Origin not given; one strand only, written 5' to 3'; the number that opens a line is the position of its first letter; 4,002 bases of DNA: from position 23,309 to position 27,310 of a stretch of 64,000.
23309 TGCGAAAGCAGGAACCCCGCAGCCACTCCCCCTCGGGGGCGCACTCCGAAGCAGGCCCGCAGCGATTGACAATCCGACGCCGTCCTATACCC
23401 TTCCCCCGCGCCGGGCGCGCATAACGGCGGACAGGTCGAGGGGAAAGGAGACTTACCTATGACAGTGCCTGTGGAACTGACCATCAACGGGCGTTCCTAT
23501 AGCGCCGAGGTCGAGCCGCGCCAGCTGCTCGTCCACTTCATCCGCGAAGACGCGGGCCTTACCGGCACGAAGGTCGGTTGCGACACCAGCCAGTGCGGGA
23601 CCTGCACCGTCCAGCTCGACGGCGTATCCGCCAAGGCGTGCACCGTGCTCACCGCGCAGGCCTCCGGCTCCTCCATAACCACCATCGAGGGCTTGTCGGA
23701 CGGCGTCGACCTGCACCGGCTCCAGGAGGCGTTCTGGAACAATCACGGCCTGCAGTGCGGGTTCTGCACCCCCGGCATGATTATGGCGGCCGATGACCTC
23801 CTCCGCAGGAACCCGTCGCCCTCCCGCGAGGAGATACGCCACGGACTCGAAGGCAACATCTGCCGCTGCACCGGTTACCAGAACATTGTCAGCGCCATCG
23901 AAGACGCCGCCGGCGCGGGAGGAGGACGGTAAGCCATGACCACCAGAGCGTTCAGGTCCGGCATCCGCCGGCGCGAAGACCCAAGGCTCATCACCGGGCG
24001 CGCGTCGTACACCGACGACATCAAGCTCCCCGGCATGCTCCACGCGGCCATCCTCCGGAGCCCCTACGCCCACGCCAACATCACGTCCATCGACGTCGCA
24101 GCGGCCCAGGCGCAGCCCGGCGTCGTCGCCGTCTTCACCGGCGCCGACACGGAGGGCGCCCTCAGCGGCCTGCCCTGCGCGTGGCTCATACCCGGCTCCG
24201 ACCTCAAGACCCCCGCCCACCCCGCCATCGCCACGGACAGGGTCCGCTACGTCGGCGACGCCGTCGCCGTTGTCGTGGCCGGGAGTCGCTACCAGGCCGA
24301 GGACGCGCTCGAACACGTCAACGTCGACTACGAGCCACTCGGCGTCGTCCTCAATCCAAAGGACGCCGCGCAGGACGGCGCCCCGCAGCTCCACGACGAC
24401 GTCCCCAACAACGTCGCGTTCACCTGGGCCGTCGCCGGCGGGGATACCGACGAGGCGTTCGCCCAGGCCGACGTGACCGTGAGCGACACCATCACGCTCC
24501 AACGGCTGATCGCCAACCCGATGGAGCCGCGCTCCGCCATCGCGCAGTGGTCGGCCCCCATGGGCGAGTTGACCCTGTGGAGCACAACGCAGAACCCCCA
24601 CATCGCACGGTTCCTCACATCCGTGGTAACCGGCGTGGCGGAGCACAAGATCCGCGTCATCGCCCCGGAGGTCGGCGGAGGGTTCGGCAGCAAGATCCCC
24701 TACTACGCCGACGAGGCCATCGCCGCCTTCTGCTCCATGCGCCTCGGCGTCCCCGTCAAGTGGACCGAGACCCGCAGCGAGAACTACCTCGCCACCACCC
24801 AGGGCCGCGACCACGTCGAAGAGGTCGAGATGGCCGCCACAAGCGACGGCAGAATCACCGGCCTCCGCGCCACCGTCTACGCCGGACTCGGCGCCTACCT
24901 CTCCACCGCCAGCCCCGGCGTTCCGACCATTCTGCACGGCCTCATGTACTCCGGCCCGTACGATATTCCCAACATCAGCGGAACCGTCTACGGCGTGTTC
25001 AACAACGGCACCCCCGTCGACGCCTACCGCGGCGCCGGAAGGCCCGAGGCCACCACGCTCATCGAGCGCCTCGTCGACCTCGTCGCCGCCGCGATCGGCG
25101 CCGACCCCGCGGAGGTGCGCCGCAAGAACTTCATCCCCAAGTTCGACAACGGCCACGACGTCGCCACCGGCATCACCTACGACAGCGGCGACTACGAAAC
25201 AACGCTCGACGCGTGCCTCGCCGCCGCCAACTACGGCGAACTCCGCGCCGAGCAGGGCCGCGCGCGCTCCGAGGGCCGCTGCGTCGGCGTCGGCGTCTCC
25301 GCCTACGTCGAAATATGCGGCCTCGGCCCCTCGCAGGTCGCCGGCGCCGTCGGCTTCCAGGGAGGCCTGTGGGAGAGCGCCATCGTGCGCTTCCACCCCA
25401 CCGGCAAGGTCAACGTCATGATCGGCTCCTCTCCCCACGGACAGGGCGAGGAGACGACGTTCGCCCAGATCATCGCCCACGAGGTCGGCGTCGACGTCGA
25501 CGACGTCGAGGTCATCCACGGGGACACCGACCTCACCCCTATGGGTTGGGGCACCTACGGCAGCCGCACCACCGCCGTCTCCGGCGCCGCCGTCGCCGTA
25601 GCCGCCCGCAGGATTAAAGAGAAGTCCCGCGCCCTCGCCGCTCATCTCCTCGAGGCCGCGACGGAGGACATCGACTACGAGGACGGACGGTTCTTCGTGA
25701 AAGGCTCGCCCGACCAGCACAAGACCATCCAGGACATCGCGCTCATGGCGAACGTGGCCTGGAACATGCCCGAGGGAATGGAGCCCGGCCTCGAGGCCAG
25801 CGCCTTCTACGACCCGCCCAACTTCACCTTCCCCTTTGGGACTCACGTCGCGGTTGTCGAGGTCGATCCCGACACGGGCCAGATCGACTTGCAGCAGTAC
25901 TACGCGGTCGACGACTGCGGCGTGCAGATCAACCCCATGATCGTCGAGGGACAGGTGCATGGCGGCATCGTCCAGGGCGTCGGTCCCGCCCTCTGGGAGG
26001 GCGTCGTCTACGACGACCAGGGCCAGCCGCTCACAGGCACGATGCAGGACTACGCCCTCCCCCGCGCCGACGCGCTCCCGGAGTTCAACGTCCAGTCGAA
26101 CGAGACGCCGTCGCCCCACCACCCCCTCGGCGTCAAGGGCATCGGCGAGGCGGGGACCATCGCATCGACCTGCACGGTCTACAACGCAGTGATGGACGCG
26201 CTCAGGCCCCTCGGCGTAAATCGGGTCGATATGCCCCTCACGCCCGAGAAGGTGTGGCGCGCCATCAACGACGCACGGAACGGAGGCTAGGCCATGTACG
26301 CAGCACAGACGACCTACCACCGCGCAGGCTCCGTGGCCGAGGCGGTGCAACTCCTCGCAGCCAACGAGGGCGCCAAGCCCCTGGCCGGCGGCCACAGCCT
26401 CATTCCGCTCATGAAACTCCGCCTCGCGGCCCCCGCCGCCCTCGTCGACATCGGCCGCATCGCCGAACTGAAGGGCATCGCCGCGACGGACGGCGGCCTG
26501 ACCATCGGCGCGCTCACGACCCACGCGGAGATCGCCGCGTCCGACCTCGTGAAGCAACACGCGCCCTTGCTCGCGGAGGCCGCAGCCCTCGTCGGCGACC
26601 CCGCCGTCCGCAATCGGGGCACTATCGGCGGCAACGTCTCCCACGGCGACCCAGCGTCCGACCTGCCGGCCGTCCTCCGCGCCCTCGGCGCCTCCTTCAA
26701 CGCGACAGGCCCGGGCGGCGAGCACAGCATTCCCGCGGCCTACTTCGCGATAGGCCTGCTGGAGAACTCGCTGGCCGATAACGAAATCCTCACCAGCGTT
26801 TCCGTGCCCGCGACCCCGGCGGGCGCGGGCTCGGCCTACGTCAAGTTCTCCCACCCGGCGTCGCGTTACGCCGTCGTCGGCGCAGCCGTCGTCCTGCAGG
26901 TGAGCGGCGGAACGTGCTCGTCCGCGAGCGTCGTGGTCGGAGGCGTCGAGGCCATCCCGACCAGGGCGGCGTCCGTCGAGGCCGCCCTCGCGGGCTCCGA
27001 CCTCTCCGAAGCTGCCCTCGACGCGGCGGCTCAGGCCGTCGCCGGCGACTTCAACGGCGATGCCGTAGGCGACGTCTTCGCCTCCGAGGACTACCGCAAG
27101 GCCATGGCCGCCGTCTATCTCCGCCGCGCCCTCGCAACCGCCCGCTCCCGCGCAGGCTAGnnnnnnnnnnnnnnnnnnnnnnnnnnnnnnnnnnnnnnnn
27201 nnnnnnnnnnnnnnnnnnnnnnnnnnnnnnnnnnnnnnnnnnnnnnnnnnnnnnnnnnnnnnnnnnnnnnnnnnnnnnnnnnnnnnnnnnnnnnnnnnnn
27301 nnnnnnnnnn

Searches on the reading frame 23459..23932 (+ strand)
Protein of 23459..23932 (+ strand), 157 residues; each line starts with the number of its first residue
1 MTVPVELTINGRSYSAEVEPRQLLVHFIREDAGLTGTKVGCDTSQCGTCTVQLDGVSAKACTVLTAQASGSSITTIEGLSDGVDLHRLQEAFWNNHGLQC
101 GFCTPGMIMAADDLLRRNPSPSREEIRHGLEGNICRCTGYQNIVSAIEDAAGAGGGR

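Call 5: search_protein_families(library=pfam, proteins=[window:23459-23932:+], max_evalue=0.01)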
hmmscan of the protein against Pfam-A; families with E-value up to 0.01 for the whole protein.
window:23459-23932:+ (157 aa): 3 families
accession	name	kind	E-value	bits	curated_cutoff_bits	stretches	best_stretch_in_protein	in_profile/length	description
PF01799.25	Fer2_2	-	3.6e-35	120.4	30.3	1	75-148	1-75/75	[2Fe-2S] binding domain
PF00111.32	Fer2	-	1.2e-07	32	21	1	8-54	2-48/77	2Fe-2S iron-sulfur cluster binding domain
PF13085.11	Fer2_3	-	1.6e-05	25.3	27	1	39-79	50-89/107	2Fe-2S iron-sulfur cluster binding domain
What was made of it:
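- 23459..23932 (+): coxS-like [2Fe-2S] small subunit. Host operon gene, not part of the insert. Pfam Fer2_2 and Fer2 (call 5).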

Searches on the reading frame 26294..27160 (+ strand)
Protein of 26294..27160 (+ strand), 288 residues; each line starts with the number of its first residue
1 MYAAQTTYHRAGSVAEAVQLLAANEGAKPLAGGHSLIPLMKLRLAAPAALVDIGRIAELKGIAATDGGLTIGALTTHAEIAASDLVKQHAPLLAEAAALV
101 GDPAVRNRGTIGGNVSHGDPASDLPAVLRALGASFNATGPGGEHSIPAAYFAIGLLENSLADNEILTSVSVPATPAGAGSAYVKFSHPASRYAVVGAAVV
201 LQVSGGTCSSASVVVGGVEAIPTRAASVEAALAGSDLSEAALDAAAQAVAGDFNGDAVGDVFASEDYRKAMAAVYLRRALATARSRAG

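Call 5: search_protein_families(library=pfam, proteins=[window:26294-27160:+], max_evalue=0.01)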
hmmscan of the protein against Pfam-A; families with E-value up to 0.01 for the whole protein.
window:26294-27160:+ (288 aa): 2 families
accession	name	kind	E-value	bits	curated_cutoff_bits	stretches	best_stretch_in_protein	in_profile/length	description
PF00941.27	FAD_binding_5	-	1.5e-52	178.3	27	1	6-173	3-169/170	FAD binding domain in molybdopterin dehydrogenase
PF03450.22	CO_deh_flav_C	-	8e-21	74.5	25.5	1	181-282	2-101/102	CO dehydrogenase flavoprotein C-terminal domain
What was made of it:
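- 26294..27160 (+): coxM-like FAD subunit. Host gene and upstream flank of the slot. Pfam FAD_binding_5 and CO_deh_flav_C (call 5).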
